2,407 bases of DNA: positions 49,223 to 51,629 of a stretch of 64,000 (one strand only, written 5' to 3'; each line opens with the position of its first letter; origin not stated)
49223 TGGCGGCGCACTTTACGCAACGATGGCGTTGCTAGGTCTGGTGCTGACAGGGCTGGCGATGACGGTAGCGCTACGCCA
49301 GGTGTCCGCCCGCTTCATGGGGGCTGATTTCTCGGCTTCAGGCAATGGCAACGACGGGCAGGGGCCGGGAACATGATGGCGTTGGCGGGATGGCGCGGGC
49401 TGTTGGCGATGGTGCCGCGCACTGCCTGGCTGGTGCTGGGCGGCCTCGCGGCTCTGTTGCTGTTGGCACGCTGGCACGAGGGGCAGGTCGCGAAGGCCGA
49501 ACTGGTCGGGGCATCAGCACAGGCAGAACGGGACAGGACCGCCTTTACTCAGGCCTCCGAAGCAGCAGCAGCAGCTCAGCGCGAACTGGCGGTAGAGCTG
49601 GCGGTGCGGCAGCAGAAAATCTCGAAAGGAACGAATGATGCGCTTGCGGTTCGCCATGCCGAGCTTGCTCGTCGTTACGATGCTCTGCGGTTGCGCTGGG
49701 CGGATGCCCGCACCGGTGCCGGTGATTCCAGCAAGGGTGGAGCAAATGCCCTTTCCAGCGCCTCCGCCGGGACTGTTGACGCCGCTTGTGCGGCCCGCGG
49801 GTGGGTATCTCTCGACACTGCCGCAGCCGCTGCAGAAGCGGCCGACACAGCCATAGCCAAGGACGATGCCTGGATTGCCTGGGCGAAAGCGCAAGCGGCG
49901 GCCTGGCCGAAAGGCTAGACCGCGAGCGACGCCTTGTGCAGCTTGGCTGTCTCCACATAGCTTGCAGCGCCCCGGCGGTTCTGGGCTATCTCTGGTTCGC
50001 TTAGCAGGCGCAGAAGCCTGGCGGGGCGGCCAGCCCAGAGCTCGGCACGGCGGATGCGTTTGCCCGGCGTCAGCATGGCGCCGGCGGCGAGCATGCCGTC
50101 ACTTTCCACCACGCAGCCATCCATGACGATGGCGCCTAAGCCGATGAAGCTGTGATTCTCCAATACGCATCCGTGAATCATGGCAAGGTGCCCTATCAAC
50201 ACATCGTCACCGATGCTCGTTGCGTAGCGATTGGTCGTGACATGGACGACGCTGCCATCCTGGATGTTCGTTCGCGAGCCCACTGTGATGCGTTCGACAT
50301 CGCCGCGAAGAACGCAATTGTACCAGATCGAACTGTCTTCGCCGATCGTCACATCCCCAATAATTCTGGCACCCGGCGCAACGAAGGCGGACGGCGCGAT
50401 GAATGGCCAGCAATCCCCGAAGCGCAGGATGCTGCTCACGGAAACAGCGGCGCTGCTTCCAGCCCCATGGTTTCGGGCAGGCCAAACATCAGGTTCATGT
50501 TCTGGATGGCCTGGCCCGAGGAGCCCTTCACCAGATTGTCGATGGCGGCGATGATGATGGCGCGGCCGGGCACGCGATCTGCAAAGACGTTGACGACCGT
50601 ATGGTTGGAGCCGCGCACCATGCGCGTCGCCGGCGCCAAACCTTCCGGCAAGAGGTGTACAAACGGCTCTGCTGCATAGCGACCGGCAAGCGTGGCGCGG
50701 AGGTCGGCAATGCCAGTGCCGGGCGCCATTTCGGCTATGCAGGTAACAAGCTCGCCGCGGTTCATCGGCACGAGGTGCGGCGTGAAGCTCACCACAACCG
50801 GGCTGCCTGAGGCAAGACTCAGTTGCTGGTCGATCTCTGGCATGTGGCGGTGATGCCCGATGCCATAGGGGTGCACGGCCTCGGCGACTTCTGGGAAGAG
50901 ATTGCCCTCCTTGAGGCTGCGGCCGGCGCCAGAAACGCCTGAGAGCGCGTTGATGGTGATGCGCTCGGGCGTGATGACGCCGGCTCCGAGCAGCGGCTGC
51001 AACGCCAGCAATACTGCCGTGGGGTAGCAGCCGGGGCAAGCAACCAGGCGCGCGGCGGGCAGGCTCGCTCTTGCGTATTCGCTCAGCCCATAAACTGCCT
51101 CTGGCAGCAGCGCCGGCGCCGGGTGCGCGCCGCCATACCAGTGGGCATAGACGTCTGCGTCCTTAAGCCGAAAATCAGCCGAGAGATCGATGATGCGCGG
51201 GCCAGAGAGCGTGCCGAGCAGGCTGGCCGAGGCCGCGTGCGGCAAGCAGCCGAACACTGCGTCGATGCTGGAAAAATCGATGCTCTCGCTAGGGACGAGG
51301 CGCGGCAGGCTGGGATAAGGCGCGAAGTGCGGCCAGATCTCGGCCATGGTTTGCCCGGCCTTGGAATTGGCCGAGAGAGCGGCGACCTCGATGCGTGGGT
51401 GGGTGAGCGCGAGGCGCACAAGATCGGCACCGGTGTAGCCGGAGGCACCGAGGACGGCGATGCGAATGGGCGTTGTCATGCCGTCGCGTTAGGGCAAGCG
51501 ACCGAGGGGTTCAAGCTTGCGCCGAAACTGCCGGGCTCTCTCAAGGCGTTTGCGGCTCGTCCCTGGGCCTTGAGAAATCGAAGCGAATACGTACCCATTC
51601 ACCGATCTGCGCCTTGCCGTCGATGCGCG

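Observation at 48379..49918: Orphan phage-type lysis cassette wedged between tRNA-Pro and core genes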

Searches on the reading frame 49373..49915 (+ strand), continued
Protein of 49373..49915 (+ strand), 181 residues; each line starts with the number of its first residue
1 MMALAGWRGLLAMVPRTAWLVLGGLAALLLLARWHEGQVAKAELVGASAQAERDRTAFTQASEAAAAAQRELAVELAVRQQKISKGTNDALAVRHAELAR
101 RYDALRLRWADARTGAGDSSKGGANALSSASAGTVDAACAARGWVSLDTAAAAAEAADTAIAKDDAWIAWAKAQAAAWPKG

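Call 65: fold_search(model_id=the predicted structure, library=viral)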
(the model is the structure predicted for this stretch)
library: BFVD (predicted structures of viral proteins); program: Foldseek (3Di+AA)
matches with E <= 10: 4; with E <= 0.001: 0
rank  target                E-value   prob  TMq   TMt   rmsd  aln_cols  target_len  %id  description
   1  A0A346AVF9            4.8e+00  0.06  0.26  0.21  25.2       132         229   21  (no name in the UniProt tables at hand)
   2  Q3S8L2                4.8e+00  0.04  0.12  0.20  13.7        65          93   14  Integrase (Fragment) [Human immunodeficiency virus type 1]
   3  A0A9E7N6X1            8.4e+00  0.02  0.27  0.05  26.0       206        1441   17  (no name in the UniProt tables at hand)
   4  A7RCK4                9.1e+00  0.02  0.12  0.27  10.3        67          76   15  (no name in the UniProt tables at hand)

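Call 71: search_dna_similar(query=window:49373-49915:+, collection=phages, mode=protein, max_evalue=0.001, max_rows=15)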
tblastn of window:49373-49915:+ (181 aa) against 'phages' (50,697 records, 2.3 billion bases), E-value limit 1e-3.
No match.

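Call 75: find_related_loci(query=A1, collection=metagenome_contigs, flank=10000)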
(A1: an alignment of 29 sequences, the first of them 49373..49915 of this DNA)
Query A1 (181 aa) in metagenome_contigs; peptide patterns used: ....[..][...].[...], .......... (x = any residue, [..] = any of these).
600 stretches matched a pattern (row limit reached: there are more); 4 encode a relative of the query (tblastn E <= 1e-3); 4 distinct loci.
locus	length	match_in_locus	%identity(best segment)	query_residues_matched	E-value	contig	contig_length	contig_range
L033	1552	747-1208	49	20-179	3e-37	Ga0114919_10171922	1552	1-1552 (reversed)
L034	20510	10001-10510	56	10-180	8e-37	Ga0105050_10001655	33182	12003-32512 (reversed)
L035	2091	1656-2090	55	34-178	3e-18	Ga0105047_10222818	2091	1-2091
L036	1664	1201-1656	47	19-170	3e-17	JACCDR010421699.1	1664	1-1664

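Call 79: search_protein_families(library=padloc, proteins=[window:49373-49915:+], max_evalue=0.1)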
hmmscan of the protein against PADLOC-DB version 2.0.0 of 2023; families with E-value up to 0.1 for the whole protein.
window:49373-49915:+ (181 aa): 0 families

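Call 84: search_protein_families(library=phrogs, proteins=[L029:10-867:+, L029:864-3701:+, L029:3692-6193:+, L029:6190-8559:+, L029:9630-10004:+, L029:10607-11506:+, L029:11515-11841:+, L028:9575-9997:+, L028:8195-8521:+, L028:10752-11078:+], max_evalue=0.001)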
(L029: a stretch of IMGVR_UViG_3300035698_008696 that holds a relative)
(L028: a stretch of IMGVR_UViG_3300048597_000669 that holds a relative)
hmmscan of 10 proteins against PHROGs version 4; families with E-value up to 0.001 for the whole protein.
L029:10-867:+ (285 aa): 1 family
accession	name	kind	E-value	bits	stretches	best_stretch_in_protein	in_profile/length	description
phrog_992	-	head and packaging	6.1e-09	36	1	12-212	486-698/764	head protein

L029:864-3701:+ (945 aa): 1 family
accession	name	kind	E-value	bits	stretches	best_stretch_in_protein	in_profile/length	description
phrog_10691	-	unknown function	9.1e-33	112.9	1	118-736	532-1069/3925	-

L029:3692-6193:+ (833 aa): 3 families
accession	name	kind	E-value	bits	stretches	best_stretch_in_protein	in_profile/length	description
phrog_684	-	head and packaging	6e-169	565.2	1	51-829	57-838/840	virion structural protein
phrog_26678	-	unknown function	5.6e-54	184.4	1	532-821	21-315/324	-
phrog_23925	-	unknown function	6.4e-27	95.5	1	41-467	47-465/471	-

L029:6190-8559:+ (789 aa): 16 families
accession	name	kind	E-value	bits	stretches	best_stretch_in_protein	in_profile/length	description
phrog_1640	-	tail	3.4e-36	126.7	2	3-125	1-124/765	tail protein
phrog_6518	-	tail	4.6e-22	78.9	1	9-123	4-116/793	tail fiber protein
phrog_13893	-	tail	2.4e-21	76.8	1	3-127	1-126/648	tail protein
phrog_30017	-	unknown function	2.6e-21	76.3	1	3-126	1-124/1025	-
phrog_38237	-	unknown function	1.4e-13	51.1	1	3-125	1-124/697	-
phrog_28871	-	unknown function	1.4e-12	47.2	1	12-117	10-109/946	-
phrog_32960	-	unknown function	2.1e-12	47.2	1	3-117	1-116/762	-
phrog_17220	-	unknown function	2.1e-12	47.1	1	3-128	1-126/868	-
phrog_8649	-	unknown function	2.9e-12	47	1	3-122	1-121/743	-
phrog_36601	-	tail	9.3e-12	44.9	1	3-126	15-139/1084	tail fiber protein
phrog_5510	-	tail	2.2e-10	40.6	1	3-117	1-116/789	tail fiber protein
phrog_5662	-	tail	8e-10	38.7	1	3-125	1-124/729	tail fiber protein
phrog_1171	-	tail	3.7e-09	36.6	1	3-259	1-260/954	tail spike protein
phrog_2710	-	tail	3.5e-05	23.4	1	2-122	3-121/781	tail fiber protein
phrog_21471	-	unknown function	0.00057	19.7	0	712-774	552-613/626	-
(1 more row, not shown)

L029:9630-10004:+ (124 aa): 0 families

L029:10607-11506:+ (299 aa): 4 families
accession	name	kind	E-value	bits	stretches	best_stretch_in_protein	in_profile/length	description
phrog_25593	-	unknown function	4.8e-38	132.1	2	2-152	9-158/344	-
phrog_9697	-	unknown function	4.8e-21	76.2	1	112-228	45-155/164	-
phrog_13752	-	unknown function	1.9e-16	61.2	1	158-280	2-116/131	-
phrog_1076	-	transcription regulation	0.00024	21.6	0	32-110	95-177/339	FmdB-like transcriptional regulator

L029:11515-11841:+ (108 aa): 0 families

L028:9575-9997:+ (140 aa): 0 families

L028:8195-8521:+ (108 aa): 0 families

L028:10752-11078:+ (108 aa): 0 families

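Call 91: find_encoding_contigs(protein=P0093, flank=10000, max_places=1)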
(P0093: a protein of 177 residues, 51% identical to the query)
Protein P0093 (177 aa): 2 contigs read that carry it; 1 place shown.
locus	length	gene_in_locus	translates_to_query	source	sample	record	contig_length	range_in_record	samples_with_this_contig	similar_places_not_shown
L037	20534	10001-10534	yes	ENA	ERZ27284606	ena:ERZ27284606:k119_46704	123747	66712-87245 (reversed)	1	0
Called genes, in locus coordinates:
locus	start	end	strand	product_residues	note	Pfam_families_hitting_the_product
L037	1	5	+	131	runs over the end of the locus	PF11836:Phage_TAC_11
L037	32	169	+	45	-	PF09550:Phage_TAC_6 (weak)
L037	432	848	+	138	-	-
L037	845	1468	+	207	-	PF07463:NUMOD4, PF13392:HNH_3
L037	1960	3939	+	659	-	PF10145:PhageMin_Tail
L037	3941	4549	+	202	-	-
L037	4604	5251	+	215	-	-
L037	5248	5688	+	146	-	PF22262:DUF6950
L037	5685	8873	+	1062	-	-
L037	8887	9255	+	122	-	-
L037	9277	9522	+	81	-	-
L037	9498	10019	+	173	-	PF00959:Phage_lysozyme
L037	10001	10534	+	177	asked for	-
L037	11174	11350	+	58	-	-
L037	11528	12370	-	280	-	PF16363:GDP_Man_Dehyd (faint)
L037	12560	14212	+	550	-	PF04932:Wzy_C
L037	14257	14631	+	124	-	PF13279:4HBT_2, PF03061:4HBT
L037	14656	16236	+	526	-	PF03062:MBOAT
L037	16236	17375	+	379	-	PF13472:Lipase_GDSL_2 (weak)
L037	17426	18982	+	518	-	PF00117:GATase, PF07722:Peptidase_C26 (weak), PF02540:NAD_synthase (faint), PF03054:tRNA_Me_trans (faint), PF00958:GMP_synt_C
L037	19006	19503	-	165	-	PF08327:AHSA1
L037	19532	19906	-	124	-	PF04234:CopC, PF13205:Big_5 (weak)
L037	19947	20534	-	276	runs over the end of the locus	PF05275:CopB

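Call 92: find_encoding_contigs(protein=P0085, flank=10000, max_places=1)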
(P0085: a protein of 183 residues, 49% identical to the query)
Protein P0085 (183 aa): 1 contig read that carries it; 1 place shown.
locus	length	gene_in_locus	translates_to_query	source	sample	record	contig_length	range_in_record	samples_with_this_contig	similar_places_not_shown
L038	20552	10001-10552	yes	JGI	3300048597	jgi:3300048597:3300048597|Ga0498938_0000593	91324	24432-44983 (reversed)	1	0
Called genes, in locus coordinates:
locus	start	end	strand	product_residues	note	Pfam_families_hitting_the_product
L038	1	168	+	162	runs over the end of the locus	PF11836:Phage_TAC_11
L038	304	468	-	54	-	-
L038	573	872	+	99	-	-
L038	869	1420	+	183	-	PF07463:NUMOD4, PF13392:HNH_3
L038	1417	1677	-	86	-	-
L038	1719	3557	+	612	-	PF10145:PhageMin_Tail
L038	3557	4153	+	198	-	-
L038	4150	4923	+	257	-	-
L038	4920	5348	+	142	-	PF22262:DUF6950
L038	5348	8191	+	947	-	-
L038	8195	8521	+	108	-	-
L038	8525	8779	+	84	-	-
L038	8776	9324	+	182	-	PF05838:Glyco_hydro_108, PF09374:PG_binding_3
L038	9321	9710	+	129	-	PF20137:BubE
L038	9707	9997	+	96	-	-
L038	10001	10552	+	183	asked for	-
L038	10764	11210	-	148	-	-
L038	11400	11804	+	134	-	-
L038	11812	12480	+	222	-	-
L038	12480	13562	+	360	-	PF01381:HTH_3, PF12844:HTH_19 (weak), PF13560:HTH_31, PF06114:Peptidase_M78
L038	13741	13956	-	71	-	-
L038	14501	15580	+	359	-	PF01263:Aldose_epim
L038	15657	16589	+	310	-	PF00149:Metallophos, PF12850:Metallophos_2 (faint)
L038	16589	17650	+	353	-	PF13439:Glyco_transf_4, PF13579:Glyco_trans_4_4 (weak), PF00534:Glycos_transf_1, PF13692:Glyco_trans_1_4, PF20706:GT4-conflict (weak)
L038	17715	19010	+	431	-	PF01979:Amidohydro_1, PF07969:Amidohydro_3 (weak)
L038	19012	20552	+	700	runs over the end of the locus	PF01804:Penicil_amidase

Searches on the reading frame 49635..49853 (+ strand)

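Call 4: search_protein_families(library=pfam, proteins=[window:49635-49853:+], max_evalue=1)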
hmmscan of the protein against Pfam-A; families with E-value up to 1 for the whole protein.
window:49635-49853:+ (73 aa): 0 families

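Call 5: search_protein_families(library=phrogs, proteins=[window:49635-49853:+], max_evalue=1)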
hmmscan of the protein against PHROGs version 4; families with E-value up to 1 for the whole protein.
window:49635-49853:+ (73 aa): 3 families
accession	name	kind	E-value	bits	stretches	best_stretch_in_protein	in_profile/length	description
phrog_456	-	lysis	0.4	11.4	1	7-55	13-52/102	Rz-like spanin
phrog_19655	-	unknown function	0.47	11.7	1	6-51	3-49/93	-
phrog_812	-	lysis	0.52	11.5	1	10-41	7-33/102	Rz-like spanin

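Call 10: search_protein_families(library=ncbifam, proteins=[window:49635-49853:+], max_evalue=0.01)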
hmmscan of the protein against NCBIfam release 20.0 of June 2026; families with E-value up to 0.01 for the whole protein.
window:49635-49853:+ (73 aa): 0 families

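Call 79: search_protein_families(library=padloc, proteins=[window:49635-49853:+], max_evalue=0.1)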
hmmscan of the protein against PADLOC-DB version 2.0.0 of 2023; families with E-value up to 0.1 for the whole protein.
window:49635-49853:+ (73 aa): 0 families

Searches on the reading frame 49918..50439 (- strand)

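Call 10: search_protein_families(library=ncbifam, proteins=[window:49918-50439:-], max_evalue=0.01)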
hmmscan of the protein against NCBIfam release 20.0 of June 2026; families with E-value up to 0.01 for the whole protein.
window:49918-50439:- (174 aa): 26 families (the best 25 are shown)
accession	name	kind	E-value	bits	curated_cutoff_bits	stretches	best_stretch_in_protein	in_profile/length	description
NF050158.1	CarbAnhydGPos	equivalog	8.1e-46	155.8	250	1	4-170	2-167/172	gamma carbonic anhydrase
TIGR02287.1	PaaY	equivalog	6.3e-32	110.8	319.6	1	11-172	8-168/192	phenylacetic acid degradation protein PaaY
NF010150.1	PRK13627.1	equivalog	2e-30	106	305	1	4-172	3-170/196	carnitine operon protein CaiE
NF040597.1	carb_anhyd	equivalog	2e-13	50.4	380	2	12-67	61-117/248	carbonic anhydrase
NF053794.1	beta_CO2some_M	equivalog_domain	1.3e-12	47.7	550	1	12-113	20-137/320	beta-carboxysome scaffolding protein CcmM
TIGR03570.1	NeuD_NnaD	subfamily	2.6e-12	46.8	160.8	2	74-141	136-202/202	NeuD/PglB/VioB family sugar acetyltransferase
TIGR03532.1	DapD_Ac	equivalog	3.5e-08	33.3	231.75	1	91-148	161-216/231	2,3,4,5-tetrahydropyridine-2,6-dicarboxylate N-acetyltransferase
NF002060.0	PRK00892.1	subfamily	5.8e-08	32.2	207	2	16-65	136-182/345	UDP-3-O-(3-hydroxymyristoyl)glucosamine N-acyltransferase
NF041874.1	EPS_EpsC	equivalog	4.3e-07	29.8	150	1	11-54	113-158/168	serine O-acetyltransferase EpsC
TIGR03308.1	phn_thr-fam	hypoth_equivalog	3e-06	27.2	201.65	0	96-154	114-170/204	phosphonate metabolim protein, transferase hexapeptide repeat family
TIGR01853.1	lipid_A_lpxD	equivalog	4.5e-06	25.8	242.5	1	19-65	130-173/325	UDP-3-O-(3-hydroxymyristoyl)glucosamine N-acyltransferase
NF010935.0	PRK14355.1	equivalog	9.3e-06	24.5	718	1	21-111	259-341/459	bifunctional UDP-N-acetylglucosamine diphosphorylase/glucosamine-1-phosphate N-acetyltransferase GlmU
TIGR01172.1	cysE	equivalog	1.2e-05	25.4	210.65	1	7-50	109-152/162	serine O-acetyltransferase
TIGR02353.1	NRPS_term_dom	equivalog_domain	2.4e-05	22.9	423.1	1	92-143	162-213/695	Pls/PosA family non-ribosomal peptide synthetase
NF003657.0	PRK05289.1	equivalog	5e-05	22.5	226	1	46-118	77-152/264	acyl-ACP--UDP-N-acetylglucosamine O-acyltransferase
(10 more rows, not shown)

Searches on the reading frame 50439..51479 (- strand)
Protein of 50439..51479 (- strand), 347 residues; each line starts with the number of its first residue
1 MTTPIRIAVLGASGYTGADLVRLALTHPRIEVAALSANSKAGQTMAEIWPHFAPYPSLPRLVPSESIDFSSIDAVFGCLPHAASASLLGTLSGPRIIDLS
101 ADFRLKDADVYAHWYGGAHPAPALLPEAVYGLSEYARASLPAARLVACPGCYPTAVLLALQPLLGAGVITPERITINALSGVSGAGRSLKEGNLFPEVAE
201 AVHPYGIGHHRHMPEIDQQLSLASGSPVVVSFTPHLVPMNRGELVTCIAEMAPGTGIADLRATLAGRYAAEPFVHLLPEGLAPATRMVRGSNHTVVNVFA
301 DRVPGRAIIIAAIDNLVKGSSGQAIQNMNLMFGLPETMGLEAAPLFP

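Call 10: search_protein_families(library=ncbifam, proteins=[window:50439-51479:-], max_evalue=0.01)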
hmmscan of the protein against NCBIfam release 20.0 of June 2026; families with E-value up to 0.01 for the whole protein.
window:50439-51479:- (347 aa): 6 families
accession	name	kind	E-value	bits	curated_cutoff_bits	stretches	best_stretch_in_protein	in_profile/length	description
TIGR01850.1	argC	equivalog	5.3e-116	387.6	233.6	1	5-347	1-345/345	N-acetyl-gamma-glutamyl-phosphate reductase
TIGR01851.1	argC_other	equivalog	3.4e-30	105.4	229.85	1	70-334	48-310/310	N-acetyl-gamma-glutamyl-phosphate reductase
NF006416.0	PRK08664.1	subfamily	2.1e-14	53.5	232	2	5-85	4-90/350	aspartate-semialdehyde dehydrogenase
TIGR00978.1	asd_EA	equivalog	1.5e-12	47.2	301.2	1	5-290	1-297/342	aspartate-semialdehyde dehydrogenase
NF004224.0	PRK05671.1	equivalog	3.3e-05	23.5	284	1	1-188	1-166/336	aspartate-semialdehyde dehydrogenase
NF011456.0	PRK14874.1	equivalog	9.9e-05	21.5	223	0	143-188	123-166/346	aspartate-semialdehyde dehydrogenase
